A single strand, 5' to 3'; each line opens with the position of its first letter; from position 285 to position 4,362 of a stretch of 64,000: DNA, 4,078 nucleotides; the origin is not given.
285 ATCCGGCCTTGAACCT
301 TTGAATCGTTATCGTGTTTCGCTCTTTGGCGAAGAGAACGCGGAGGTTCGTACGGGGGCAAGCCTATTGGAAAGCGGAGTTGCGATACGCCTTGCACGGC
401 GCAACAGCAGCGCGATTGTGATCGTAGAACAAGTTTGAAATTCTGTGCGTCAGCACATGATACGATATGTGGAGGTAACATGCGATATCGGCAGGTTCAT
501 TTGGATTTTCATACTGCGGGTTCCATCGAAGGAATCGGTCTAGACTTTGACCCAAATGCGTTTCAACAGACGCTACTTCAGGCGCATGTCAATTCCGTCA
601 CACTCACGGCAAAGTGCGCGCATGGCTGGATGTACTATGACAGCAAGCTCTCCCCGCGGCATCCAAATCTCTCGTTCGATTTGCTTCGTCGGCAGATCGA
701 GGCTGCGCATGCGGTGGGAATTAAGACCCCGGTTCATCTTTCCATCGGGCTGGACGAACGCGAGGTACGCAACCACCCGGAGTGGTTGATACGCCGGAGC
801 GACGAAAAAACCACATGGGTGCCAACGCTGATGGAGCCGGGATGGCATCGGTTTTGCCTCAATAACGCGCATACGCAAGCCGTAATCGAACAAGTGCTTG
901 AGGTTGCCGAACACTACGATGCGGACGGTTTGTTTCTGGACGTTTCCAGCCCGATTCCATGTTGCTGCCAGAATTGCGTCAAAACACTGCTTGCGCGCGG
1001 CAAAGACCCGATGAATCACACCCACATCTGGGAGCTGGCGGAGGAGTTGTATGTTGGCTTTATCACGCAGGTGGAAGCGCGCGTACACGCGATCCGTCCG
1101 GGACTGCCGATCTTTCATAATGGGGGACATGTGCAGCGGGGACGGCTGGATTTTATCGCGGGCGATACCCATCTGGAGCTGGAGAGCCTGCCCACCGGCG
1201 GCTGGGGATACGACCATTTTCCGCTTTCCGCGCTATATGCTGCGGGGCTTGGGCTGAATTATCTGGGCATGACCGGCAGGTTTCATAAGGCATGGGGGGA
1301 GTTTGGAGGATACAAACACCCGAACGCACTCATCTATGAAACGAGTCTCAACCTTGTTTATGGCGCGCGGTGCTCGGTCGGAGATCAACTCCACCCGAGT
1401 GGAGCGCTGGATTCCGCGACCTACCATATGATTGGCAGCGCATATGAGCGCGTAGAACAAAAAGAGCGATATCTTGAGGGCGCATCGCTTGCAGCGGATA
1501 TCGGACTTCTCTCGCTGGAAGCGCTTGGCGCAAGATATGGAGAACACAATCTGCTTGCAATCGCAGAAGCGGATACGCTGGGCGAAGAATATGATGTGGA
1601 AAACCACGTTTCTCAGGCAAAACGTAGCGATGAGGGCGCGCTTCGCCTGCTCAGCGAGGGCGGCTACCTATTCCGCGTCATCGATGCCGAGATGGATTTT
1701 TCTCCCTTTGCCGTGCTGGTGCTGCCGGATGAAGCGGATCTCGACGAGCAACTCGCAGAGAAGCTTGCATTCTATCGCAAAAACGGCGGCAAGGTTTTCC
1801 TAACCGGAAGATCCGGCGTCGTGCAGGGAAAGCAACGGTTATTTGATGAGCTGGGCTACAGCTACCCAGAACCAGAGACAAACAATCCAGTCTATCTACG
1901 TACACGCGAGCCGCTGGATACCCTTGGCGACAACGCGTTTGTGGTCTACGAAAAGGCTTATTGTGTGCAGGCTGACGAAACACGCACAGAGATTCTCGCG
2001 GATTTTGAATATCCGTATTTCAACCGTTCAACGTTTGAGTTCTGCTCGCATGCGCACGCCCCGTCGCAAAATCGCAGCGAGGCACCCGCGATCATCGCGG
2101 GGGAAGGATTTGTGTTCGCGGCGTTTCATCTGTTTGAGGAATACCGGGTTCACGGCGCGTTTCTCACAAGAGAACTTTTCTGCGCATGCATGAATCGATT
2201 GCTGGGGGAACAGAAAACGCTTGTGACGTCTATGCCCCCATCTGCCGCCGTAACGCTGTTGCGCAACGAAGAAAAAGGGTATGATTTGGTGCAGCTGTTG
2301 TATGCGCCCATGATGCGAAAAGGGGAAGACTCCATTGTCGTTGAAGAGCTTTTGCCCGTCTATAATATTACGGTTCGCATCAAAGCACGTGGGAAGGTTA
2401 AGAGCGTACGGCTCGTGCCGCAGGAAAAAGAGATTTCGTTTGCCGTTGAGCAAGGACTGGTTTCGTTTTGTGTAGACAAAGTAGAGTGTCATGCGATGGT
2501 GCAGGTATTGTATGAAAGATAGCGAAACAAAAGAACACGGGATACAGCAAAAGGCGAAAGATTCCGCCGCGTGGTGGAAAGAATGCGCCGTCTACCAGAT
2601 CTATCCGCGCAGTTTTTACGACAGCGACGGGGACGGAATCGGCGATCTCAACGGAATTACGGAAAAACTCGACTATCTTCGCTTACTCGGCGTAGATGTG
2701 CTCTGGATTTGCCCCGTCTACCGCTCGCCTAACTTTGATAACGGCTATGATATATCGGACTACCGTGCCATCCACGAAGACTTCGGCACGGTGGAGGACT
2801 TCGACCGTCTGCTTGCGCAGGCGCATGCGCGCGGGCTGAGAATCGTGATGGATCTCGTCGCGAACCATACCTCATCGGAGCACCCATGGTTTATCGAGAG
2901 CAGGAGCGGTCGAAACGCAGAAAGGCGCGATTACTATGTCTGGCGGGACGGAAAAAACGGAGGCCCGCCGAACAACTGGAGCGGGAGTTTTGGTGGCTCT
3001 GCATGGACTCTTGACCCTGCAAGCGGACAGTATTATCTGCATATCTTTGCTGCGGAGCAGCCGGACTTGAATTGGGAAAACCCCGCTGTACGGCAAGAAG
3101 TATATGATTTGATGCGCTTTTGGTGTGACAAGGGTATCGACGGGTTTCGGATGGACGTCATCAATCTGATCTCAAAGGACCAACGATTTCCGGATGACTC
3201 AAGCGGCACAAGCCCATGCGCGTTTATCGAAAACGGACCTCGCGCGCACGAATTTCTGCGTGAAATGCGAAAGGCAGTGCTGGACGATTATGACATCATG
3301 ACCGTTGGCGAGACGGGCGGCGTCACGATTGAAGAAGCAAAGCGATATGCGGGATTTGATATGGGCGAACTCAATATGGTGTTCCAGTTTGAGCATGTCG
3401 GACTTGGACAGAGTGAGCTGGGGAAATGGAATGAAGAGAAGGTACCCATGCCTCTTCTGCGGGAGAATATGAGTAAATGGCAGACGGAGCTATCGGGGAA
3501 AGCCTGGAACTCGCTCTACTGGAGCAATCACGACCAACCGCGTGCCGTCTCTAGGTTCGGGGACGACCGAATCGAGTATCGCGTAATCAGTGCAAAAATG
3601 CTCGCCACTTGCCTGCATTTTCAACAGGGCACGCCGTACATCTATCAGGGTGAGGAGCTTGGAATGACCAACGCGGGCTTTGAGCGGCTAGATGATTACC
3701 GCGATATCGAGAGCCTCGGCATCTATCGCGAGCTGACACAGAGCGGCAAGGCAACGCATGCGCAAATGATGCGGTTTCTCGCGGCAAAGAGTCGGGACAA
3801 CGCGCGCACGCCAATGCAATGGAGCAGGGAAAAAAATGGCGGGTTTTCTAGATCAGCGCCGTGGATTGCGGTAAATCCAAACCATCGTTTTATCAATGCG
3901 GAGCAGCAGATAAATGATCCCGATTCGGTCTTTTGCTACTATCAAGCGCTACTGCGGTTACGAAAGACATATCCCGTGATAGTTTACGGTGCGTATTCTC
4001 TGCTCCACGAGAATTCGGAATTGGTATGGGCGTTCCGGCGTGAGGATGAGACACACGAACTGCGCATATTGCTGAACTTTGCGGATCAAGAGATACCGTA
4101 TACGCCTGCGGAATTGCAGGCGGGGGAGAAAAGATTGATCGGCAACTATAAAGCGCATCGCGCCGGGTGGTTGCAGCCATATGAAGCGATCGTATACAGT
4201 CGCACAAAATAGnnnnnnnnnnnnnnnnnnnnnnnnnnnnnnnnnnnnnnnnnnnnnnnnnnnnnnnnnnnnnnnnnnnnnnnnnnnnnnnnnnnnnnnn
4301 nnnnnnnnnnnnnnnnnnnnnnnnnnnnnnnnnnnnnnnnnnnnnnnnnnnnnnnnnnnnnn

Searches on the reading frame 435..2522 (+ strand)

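Call 77: search_protein_families(library=pfam, proteins=[window:435-2522:+], max_evalue=0.00001)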
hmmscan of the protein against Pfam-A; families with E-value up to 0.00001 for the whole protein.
window:435-2522:+ (695 aa): 2 families
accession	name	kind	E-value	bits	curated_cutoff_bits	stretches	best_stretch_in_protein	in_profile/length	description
PF14871.12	GHL6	-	9.3e-31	107.2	35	1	40-169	2-131/132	Hypothetical glycosyl hydrolase 6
PF08532.16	Glyco_hydro_42M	-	6.7e-06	26.2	25.8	0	415-472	48-105/207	Beta-galactosidase trimerisation domain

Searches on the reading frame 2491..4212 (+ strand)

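Call 77: search_protein_families(library=pfam, proteins=[window:2491-4212:+], max_evalue=0.00001)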
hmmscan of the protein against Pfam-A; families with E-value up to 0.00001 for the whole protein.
window:2491-4212:+ (573 aa): 1 family
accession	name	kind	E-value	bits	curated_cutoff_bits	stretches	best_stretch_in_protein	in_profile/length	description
PF00128.31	Alpha-amylase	-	2.5e-166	554.8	22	1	36-500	1-446/446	Alpha amylase, catalytic domain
